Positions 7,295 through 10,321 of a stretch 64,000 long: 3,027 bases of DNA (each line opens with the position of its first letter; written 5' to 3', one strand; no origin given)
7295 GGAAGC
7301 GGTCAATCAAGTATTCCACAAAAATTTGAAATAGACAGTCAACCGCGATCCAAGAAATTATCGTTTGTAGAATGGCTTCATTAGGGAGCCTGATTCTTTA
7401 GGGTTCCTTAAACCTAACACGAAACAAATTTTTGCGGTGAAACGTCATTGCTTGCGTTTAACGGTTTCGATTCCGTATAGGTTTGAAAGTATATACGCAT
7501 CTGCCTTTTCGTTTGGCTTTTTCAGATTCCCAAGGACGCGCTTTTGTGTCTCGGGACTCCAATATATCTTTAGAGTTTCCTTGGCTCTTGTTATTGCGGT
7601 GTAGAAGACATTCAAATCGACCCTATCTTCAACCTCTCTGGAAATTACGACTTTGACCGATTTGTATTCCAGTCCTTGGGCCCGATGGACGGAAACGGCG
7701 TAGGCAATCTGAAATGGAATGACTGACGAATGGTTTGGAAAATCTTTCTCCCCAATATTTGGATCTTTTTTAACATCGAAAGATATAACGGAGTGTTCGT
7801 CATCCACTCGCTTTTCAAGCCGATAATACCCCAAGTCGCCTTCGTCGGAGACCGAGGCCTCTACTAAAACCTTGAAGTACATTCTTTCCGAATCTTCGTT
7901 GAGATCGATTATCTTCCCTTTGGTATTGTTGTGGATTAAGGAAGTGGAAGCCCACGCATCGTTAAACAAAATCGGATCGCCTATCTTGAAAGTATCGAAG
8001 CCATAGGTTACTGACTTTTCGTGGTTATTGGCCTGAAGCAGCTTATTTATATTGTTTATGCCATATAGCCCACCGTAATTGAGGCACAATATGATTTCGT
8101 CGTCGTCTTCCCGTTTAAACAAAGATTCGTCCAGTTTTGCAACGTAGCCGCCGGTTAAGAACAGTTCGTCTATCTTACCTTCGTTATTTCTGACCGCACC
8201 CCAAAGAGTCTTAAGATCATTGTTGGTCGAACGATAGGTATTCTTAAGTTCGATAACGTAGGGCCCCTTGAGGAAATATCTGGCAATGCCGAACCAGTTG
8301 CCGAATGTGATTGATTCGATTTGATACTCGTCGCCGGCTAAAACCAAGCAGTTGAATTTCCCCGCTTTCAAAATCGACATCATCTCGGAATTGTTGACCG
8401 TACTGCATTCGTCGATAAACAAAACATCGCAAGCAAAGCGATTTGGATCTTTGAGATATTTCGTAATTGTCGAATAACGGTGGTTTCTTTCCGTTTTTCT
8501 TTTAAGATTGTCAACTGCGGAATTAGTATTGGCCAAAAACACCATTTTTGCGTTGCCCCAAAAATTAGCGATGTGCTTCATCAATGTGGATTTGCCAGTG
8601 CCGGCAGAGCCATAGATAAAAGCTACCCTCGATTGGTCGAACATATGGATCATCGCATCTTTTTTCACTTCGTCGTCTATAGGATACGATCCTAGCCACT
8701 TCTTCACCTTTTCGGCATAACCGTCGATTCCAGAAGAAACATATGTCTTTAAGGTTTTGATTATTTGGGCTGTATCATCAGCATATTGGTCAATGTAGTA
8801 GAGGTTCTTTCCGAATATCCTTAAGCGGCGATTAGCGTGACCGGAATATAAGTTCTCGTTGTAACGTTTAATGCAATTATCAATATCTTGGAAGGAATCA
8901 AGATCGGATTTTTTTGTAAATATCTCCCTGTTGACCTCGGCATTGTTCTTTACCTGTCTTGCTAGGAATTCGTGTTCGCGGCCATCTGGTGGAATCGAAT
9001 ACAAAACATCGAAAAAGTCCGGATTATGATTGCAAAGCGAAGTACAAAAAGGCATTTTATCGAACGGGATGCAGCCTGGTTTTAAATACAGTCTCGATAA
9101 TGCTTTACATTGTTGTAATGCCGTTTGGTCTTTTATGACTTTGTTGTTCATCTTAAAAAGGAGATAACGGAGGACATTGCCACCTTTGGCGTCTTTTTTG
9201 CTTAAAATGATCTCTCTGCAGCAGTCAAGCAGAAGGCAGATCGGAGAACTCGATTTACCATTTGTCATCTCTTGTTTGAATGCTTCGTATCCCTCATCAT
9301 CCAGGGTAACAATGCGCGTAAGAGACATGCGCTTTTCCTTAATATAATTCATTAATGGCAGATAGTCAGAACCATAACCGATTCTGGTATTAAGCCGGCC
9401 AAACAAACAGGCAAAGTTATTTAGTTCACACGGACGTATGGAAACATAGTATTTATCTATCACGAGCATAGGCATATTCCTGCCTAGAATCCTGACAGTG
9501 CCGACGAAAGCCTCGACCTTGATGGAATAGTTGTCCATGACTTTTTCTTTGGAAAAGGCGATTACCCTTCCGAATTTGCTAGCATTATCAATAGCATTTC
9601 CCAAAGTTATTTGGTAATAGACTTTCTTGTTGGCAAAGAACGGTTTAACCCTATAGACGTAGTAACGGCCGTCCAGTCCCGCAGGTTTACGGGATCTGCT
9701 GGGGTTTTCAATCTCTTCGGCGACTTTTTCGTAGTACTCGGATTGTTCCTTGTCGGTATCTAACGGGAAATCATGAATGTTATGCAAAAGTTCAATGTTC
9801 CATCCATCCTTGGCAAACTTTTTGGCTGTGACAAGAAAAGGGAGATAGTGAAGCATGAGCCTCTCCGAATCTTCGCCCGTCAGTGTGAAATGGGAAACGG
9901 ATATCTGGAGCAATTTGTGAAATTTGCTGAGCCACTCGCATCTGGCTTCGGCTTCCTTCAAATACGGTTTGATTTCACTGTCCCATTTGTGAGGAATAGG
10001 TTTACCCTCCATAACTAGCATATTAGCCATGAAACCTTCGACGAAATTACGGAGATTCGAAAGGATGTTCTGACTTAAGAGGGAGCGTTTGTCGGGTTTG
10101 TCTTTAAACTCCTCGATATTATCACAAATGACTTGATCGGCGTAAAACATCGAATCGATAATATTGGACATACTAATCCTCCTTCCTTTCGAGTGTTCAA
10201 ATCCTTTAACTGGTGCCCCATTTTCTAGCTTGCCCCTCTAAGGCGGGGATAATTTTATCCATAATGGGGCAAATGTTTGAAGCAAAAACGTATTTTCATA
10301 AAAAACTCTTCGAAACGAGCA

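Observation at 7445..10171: RecD/Pif1-type helicase fused to a large N-terminal domain with no recognisable motifs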

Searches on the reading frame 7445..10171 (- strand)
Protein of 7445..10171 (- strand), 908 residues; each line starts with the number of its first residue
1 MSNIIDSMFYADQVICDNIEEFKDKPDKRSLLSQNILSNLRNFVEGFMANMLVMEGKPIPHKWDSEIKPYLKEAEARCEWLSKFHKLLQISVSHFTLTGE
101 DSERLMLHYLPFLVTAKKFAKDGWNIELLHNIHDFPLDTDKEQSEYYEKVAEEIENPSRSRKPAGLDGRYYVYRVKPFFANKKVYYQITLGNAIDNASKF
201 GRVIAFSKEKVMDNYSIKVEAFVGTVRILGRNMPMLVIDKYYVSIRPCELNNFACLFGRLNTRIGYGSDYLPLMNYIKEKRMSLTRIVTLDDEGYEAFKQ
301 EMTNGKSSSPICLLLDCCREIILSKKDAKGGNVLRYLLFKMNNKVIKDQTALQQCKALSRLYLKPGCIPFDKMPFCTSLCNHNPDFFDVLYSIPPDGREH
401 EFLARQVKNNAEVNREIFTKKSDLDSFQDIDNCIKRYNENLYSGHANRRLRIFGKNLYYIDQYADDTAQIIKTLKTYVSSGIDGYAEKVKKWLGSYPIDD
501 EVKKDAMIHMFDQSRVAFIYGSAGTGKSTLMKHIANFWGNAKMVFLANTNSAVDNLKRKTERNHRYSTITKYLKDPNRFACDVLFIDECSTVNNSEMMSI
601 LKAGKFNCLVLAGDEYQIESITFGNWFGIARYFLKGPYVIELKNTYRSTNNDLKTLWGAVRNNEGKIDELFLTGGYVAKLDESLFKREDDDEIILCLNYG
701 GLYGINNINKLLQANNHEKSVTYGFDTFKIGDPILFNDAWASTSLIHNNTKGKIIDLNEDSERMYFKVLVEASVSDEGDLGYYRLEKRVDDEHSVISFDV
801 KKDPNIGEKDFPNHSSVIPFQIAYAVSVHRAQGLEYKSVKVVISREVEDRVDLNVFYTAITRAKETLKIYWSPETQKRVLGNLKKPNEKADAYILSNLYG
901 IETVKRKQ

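Call 5: search_protein_families(library=pfam, proteins=[window:7445-10171:-], max_evalue=1)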
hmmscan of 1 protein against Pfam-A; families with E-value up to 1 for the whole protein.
window:7445-10171:- (908 aa): 29 families (the best 25 are shown)
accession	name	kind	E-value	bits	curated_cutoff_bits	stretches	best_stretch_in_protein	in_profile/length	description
PF01443.25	Viral_helicase1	-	3.8e-19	69.8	21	2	519-647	3-126/228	Viral superfamily 1 RNA helicase core domain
PF13604.12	AAA_30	-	3.4e-18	66.5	27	1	505-666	8-174/191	AAA domain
PF13245.12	AAA_19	-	5.4e-12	46.5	25.1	1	510-620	7-131/134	AAA domain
PF13538.12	UvrD_C_2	-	2.4e-10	40.5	27.4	1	823-867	2-49/52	UvrD-like helicase C-terminal domain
PF09848.15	SLFN-g3_helicase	-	3.1e-06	27.2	24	1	515-594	2-93/354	Schlafen group 3, DNA/RNA helicase domain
PF00004.35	AAA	-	2.6e-05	25.1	21.2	1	519-596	3-73/131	ATPase family associated with various cellular activities (AAA)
PF13086.12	AAA_11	-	3.8e-05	24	27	1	503-562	6-74/257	AAA domain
PF13173.12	AAA_14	-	0.00045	20.7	27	1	514-596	2-78/129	AAA domain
PF01637.24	ATPase_2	-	0.00085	19.6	33.2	1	513-559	19-68/225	ATPase domain predominantly from Archaea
PF07728.20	AAA_5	-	0.0015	19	22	1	518-601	3-86/139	AAA domain (dynein-related subfamily)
PF05729.18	NACHT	-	0.0019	18.5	26.7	1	515-542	1-28/167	NACHT domain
PF13191.12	AAA_16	-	0.0028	18.6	32.6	1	514-547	24-57/167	AAA ATPase domain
PF20720.3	nSTAND3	-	0.0035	17.5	27.2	1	507-546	10-51/155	Novel STAND NTPase 3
PF05970.20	PIF1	-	0.0075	16.3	25.9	1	510-554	18-62/223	PIF1-like helicase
PF25199.1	nSTAND_NTPase5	-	0.0082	16.4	34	1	512-539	39-66/145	Novel STAND NTPase 5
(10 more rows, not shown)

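Call 6: search_protein_families(library=padloc, proteins=[window:7445-10171:-], max_evalue=0.01)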
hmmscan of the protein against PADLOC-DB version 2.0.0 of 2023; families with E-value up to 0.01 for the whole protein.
window:7445-10171:- (908 aa): 19 families
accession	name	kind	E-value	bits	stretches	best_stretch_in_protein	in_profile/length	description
PDLC05035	PDC-S53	-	0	1086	1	1-901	1-896/900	-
PDLC05064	PDC-S68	-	1.8e-23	80.3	2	699-878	960-1105/1273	-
PDLC01734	typeIV_RecD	-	1e-22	78.2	1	438-870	288-715/763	RecD_0_IVD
PDLC05066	PDC-S68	-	5.7e-22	75.6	2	700-906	870-1079/1202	-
PDLC05065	PDC-S68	-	1e-18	64.6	2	752-875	934-1059/1221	-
PDLC01148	RecD_like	-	4e-17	59.8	2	446-652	262-477/719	RecD/Tra ATPase fused to N-terminal HHH domain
PDLC04476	PDC-M16A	-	2.1e-11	40.9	2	823-875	423-477/691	-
PDLC02350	AbiO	-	5.7e-10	36.6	1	502-617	186-296/468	AbiO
PDLC02372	Nhi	-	7.4e-10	36.1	1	510-618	197-300/470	-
PDLC04475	PDC-M16A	-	1.9e-09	34.7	1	823-874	435-488/721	-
PDLC04474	PDC-M16A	-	9.9e-09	32.2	1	820-875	646-706/917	-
PDLC04472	PDC-M16A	-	1.3e-06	25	1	823-876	649-704/930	-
PDLC03802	RTasHel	-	7.6e-05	19.7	1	764-873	549-653/675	DRT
PDLC04562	PDC-M29A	-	0.00061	17.1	1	497-576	11-89/410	-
PDLC00303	PtuA1|PtuA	-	0.00078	16.6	1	513-564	11-62/386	AAA ATPase domain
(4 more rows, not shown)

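Call 9: search_protein_families(library=ncbifam, proteins=[window:7445-10171:-], max_evalue=0.001)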
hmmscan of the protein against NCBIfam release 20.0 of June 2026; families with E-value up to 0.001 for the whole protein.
window:7445-10171:- (908 aa): 8 families
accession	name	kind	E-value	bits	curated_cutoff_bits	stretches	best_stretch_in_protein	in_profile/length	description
TIGR01448.2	helicase_RecD2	equivalog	5.9e-29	100.7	500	1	442-880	260-697/713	SF1B family DNA helicase RecD2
TIGR01447.1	recD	equivalog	3.9e-25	88.5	310.15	2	814-882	517-585/597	exodeoxyribonuclease V subunit alpha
TIGR02768.1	TraA_Ti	equivalog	2e-15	56.2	590.45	2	497-628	359-497/751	Ti-type conjugative transfer relaxase TraA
NF008127.0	PRK10875.1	equivalog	2.3e-10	39.6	671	1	819-872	539-592/619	exodeoxyribonuclease V subunit alpha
NF010402.0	PRK13826.1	subfamily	2.6e-08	32.2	1317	1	503-627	386-517/1102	Dtr system oriT relaxase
TIGR02760.1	TraI_TIGR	equivalog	4.4e-05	21.1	929.85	1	512-628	1034-1162/1960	conjugative transfer relaxase/helicase TraI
NF010464.0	PRK13889.1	subfamily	4.9e-05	21.4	1015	0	503-627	351-482/992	conjugal transfer relaxase TraA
TIGR00376.1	TIGR00376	hypoth_equivalog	0.00074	18.1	348.9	0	500-556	160-218/639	IGHMBP2 family helicase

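Call 10: find_homologous_proteins(query=window:7445-10171:-, max_evalue=0.00001)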
Query window:7445-10171:- (908 aa): 1923 proteins with E <= 0.00001 among 8000 candidates; the best 120 are listed.
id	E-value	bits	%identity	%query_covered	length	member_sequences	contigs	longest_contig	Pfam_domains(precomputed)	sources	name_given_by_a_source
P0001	0.0e+0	2098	100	100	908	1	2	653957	PF13538.13,PF01443.25,PF13604.13,PF13245.13,PF09848.16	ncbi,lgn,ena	-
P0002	1.6e-276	938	49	99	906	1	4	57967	PF13538.13,PF01443.25,PF13604.13,PF13245.13,PF09848.16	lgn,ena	-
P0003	1.7e-276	938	49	99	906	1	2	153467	PF13538.13,PF01443.25,PF13604.13,PF13245.13,PF09848.16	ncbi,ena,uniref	ncbi:ATP-dependent DNA helicase [Zhenpiania hominis]|uniref:ATP-dependent DNA helicase n=1 Tax=Zhenp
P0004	1.7e-276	938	49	99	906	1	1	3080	PF13538.13,PF01443.25,PF13604.13,PF13245.13,PF09848.16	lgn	-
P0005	1.8e-276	938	50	98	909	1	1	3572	PF13538.13,PF01443.25,PF13604.13,PF13245.13,PF09848.16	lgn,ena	-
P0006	1.8e-276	938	49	99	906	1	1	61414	PF13538.13,PF01443.25,PF13604.13,PF13245.13,PF09848.16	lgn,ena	-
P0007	1.8e-276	938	50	98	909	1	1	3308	PF13538.13,PF01443.25,PF13604.13,PF13245.13,PF09848.16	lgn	-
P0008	3.5e-276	937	50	98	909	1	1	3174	PF13538.13,PF01443.25,PF13604.13,PF13245.13,PF09848.16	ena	-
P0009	3.6e-276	937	49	99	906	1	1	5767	PF13538.13,PF01443.25,PF13604.13,PF13245.13,PF09848.16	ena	-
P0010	4.5e-276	937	49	99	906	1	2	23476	PF13538.13,PF01443.25,PF13604.13,PF13245.13,PF09848.16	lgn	-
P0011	5.9e-276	936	49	99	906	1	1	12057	PF13538.13,PF01443.25,PF13604.13,PF13245.13,PF09848.16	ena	-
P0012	6.4e-276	936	50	98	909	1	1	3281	PF13538.13,PF01443.25,PF13604.13,PF13245.13,PF09848.16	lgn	-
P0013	8.1e-276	936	49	99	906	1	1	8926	PF13538.13,PF01443.25,PF13604.13,PF13245.13,PF09848.16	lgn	-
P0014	2.6e-275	934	49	99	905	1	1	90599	PF13538.13,PF01443.25,PF13604.13,PF13245.13,PF09848.16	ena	-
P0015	3.1e-275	934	49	99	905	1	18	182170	PF13538.13,PF01443.25,PF13604.13,PF13245.13,PF09848.16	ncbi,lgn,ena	-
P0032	2.6e-270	918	49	99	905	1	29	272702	PF13538.13,PF01443.25,PF13604.13,PF13245.13,PF09848.16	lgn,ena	-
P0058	8.2e-269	913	49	99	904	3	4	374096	PF13538.13,PF01443.25,PF13604.13,PF13245.13,PF00004.36,PF09848.16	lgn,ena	-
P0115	3.5e-266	904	49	100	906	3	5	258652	PF13538.13,PF13086.13,PF01443.25,PF13604.13,PF13245.13,PF09848.16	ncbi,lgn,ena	-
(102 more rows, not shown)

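Call 12: search_solved_structures(query=window:7445-10171:-, max_evalue=0.01)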
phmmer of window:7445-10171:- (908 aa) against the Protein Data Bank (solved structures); distinct sequences matched with E-value up to 0.01: 4.
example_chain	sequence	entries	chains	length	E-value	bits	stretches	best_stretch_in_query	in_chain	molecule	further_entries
3e1s_A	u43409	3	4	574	7e-06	27.6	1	817-866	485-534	Exodeoxyribonuclease V, subunit RecD | Exodeoxyribonuclease V, subunit RecD, putative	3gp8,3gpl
8bnv_A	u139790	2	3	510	0.0003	22.2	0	509-623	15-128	AAA family ATPase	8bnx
1w36_D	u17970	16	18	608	0.0035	18.7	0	820-872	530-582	EXODEOXYRIBONUCLEASE V ALPHA CHAIN | RecBCD enzyme subunit RecD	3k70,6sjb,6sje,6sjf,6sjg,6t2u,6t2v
5ld2_D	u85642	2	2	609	0.0035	18.7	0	820-872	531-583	RecBCD enzyme subunit RecD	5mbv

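Call 16: find_encoding_contigs(protein=window:7445-10171:-, flank=10000, max_places=4)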
Protein window:7445-10171:- (908 aa): 2 contigs read that carry it; 2 places shown.
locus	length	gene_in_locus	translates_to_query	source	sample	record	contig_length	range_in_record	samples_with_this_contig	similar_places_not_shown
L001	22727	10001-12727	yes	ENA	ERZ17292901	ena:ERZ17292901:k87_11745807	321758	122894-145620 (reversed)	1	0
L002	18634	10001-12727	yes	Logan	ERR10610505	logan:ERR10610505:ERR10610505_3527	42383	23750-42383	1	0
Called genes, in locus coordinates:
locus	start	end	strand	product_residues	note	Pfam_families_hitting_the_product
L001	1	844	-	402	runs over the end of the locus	PF03721:UDPG_MGDP_dh_N, PF00984:UDPG_MGDP_dh, PF03720:UDPG_MGDP_dh_C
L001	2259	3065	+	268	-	-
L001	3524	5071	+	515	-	-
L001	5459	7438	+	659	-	PF00535:Glycos_transf_2, PF10111:Glyco_tranf_2_2, PF13641:Glyco_tranf_2_3, PF04230:PS_pyruv_trans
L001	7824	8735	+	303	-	-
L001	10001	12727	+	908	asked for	PF13245:AAA_19, PF13604:AAA_30, PF01443:Viral_helicase1, PF09848:SLFN-g3_helicase (faint), PF01443:Viral_helicase1 (weak), PF13538:UvrD_C_2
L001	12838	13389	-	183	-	-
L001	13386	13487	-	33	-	-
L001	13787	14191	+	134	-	-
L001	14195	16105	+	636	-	PF13175:AAA_15, PF13304:AAA_21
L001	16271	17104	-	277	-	PF00165:HTH_AraC (weak), PF12833:HTH_18, PF00165:HTH_AraC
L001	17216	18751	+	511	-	PF01547:SBP_bac_1, PF13416:SBP_bac_8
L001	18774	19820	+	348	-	PF00528:BPD_transp_1 (weak)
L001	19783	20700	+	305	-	PF00528:BPD_transp_1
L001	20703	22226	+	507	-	PF00005:ABC_tran, PF13304:AAA_21 (faint)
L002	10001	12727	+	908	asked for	PF13245:AAA_19, PF13604:AAA_30, PF01443:Viral_helicase1, PF09848:SLFN-g3_helicase (faint), PF01443:Viral_helicase1 (weak), PF13538:UvrD_C_2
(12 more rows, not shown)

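Call 22: find_encoding_contigs(protein=P0003, flank=8000, max_places=2)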
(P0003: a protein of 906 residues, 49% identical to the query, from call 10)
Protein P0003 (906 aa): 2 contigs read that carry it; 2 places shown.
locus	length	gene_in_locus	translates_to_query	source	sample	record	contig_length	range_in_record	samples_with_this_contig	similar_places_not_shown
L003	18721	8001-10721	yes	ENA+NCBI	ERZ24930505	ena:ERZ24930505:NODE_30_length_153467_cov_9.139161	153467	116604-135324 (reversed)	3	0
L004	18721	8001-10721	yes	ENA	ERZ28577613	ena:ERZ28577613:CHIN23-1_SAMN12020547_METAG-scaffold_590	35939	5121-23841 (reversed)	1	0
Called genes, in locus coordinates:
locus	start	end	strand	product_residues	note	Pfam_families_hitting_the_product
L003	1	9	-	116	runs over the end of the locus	-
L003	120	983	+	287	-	-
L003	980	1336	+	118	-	-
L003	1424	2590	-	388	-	PF03435:Sacchrp_dh_NADP, PF16653:Sacchrp_dh_C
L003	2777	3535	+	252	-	PF03297:Ribosomal_S25 (faint), PF08220:HTH_DeoR, PF00455:DeoRC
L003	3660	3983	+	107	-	PF01022:HTH_5 (weak), PF12840:HTH_20 (faint)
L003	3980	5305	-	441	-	PF16656:Pur_ac_phosph_N, PF00149:Metallophos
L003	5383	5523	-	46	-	-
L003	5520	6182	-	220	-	PF00027:cNMP_binding, PF13545:HTH_Crp_2 (weak)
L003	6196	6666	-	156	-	PF01966:HD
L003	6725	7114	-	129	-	PF05168:HEPN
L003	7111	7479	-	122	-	PF01909:NTP_transf_2, PF18765:Polbeta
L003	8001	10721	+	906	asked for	PF13245:AAA_19, PF13604:AAA_30, PF01443:Viral_helicase1, PF09848:SLFN-g3_helicase (weak), PF01443:Viral_helicase1 (weak), PF13538:UvrD_C_2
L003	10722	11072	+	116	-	PF00491:Arginase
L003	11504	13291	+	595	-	PF07581:Glug (faint)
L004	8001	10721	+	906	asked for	PF13245:AAA_19, PF13604:AAA_30, PF01443:Viral_helicase1, PF09848:SLFN-g3_helicase (weak), PF01443:Viral_helicase1 (weak), PF13538:UvrD_C_2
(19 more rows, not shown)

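Call 23: find_encoding_contigs(protein=P0032, flank=8000, max_places=3)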
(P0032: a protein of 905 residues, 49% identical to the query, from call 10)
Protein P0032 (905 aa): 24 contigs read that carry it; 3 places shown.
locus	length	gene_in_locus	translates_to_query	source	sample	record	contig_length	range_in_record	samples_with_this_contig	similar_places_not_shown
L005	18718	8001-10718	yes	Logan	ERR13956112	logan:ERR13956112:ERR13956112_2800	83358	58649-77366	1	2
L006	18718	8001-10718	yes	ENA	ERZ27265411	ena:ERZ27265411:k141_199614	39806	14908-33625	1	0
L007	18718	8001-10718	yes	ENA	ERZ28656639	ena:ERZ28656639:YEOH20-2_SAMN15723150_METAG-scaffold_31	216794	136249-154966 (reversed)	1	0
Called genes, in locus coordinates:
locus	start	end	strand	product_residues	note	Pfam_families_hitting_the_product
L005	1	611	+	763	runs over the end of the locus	-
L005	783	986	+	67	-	PF13443:HTH_26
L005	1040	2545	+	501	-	PF12161:HsdM_N, PF02384:N6_Mtase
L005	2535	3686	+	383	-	PF01420:Methylase_S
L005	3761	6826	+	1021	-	PF04313:HSDR_N, PF04851:ResIII, PF18766:SWI2_SNF2, PF22679:T1R_D3-like, PF11867:T1RH-like_C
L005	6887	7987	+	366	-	PF14082:SduA_C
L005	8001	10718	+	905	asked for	PF09848:SLFN-g3_helicase (faint), PF13245:AAA_19, PF13604:AAA_30, PF01443:Viral_helicase1, PF13538:UvrD_C_2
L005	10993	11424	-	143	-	-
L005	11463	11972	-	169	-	PF04218:CENP-B_N (faint), PF13936:HTH_38 (weak), PF04545:Sigma70_r4 (faint), PF13384:HTH_23 (faint), PF13518:HTH_28 (faint)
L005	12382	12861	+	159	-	PF00583:Acetyltransf_1, PF13302:Acetyltransf_3 (weak), PF13673:Acetyltransf_10, PF13508:Acetyltransf_7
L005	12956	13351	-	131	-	PF14567:SUKH_5, PF09346:SMI1_KNR4 (weak), PF14568:SUKH_6 (weak)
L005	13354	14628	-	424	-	PF14411:LHH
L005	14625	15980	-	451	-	-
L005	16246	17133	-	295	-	PF00889:EF_TS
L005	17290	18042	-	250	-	PF00318:Ribosomal_S2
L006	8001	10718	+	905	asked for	PF09848:SLFN-g3_helicase (faint), PF13245:AAA_19, PF13604:AAA_30, PF01443:Viral_helicase1, PF13538:UvrD_C_2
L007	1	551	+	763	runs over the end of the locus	-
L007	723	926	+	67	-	PF13443:HTH_26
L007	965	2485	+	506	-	PF12161:HsdM_N, PF02384:N6_Mtase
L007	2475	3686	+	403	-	PF01420:Methylase_S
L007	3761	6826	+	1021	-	PF04313:HSDR_N, PF04851:ResIII, PF18766:SWI2_SNF2, PF22679:T1R_D3-like, PF11867:T1RH-like_C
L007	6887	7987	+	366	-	PF14082:SduA_C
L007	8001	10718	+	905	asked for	PF09848:SLFN-g3_helicase (faint), PF13245:AAA_19, PF13604:AAA_30, PF01443:Viral_helicase1, PF13538:UvrD_C_2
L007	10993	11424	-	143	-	-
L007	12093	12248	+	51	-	PF19537:DUF6061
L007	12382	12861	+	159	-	PF00583:Acetyltransf_1, PF13302:Acetyltransf_3 (weak), PF13673:Acetyltransf_10, PF13508:Acetyltransf_7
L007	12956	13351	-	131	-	PF14567:SUKH_5, PF09346:SMI1_KNR4 (weak), PF14568:SUKH_6 (weak)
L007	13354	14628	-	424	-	PF14411:LHH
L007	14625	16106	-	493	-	-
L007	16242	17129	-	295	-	PF00889:EF_TS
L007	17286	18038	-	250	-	PF00318:Ribosomal_S2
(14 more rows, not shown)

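Call 28: predict_structure(alignment_id=A1)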
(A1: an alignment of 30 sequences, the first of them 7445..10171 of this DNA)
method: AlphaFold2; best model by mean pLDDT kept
length: 908 residues; sequences in the alignment: 30
mean_pLDDT: 52.5   pTM: 0.33
mean pLDDT of the five models: 52.5, 45.7, 44.9, 42.6, 41.9
residues with pLDDT >= 90: 0; 70-90: 120; 50-70: 387; < 50: 401
segments of 3 or more residues with pLDDT < 50: 1-4, 56-61, 67-71, 90-101, 136-143, 157-179, 183-267, 340-342, 351-396, 410-416, 481-483, 498-512, 521-537, 589-591, 613-627, 634-647, 689-727, 733-735, 737-750, 776-781, 804-835, 885-908
pLDDT, mean of each block of 10 residues (from residue 1): 56 73 61 58 52 49 50 55 57 43 58 68 71 56 51 48 36 47 49 38 35 33 28 27 32 35 39 66 71 83 66 73 59 52 55 33 26 31 33 47 58 51 73 65 57 66 56 57 51 56 43 58 39 46 62 56 65 65 60 60 62 45 43 48 49 68 60 72 56 40 36 39 45 45 43 71 72 55 72 73 43 33 32 50 59 59 70 72 51 38 30
secondary structure, 60 per line:
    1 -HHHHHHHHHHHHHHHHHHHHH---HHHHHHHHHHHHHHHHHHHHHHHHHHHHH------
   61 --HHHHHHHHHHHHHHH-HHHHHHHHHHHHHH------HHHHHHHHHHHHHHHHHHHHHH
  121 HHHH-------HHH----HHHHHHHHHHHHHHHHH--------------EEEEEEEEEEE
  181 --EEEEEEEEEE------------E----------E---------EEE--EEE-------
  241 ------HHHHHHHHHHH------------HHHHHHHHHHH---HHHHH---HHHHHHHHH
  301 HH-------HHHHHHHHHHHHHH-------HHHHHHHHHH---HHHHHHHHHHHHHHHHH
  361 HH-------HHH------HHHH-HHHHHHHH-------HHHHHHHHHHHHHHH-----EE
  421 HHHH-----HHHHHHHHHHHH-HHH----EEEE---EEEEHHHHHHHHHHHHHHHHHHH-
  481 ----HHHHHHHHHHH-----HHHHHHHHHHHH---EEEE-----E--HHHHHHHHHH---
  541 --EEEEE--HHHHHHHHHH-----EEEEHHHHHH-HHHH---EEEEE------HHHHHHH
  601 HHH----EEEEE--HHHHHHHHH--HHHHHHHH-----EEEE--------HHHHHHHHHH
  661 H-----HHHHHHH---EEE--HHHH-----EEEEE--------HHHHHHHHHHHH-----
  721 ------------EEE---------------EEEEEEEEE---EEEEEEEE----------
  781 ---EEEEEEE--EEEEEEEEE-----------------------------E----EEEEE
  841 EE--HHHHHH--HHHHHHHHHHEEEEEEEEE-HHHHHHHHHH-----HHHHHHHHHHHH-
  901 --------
elements in order (helices of 4 or more, strands of 3 or more residues): H2-22 H26-54 H63-77 H79-92 H99-124 H139-155 E170-180 E183-192 E226-228 E231-233 H247-257 H270-280 H284-288 H292-302 H310-323 H331-340 H344-362 H379-382 H384-391 H399-413 H421-424 H430-441 E450-453 E457-460 H461-479 H485-495 H501-512 E516-519 H528-537 E543-547 H550-559 E565-568 H569-574 H576-579 E583-587 H594-603 E608-612 H615-623 H626-633 E639-642 H651-661 H667-673 E677-679 H682-685 E691-695 H704-715 E733-735 E751-759 E763-770 E784-790 E793-801 E836-842 H845-850 H853-862 E863-871 H873-882 H888-899
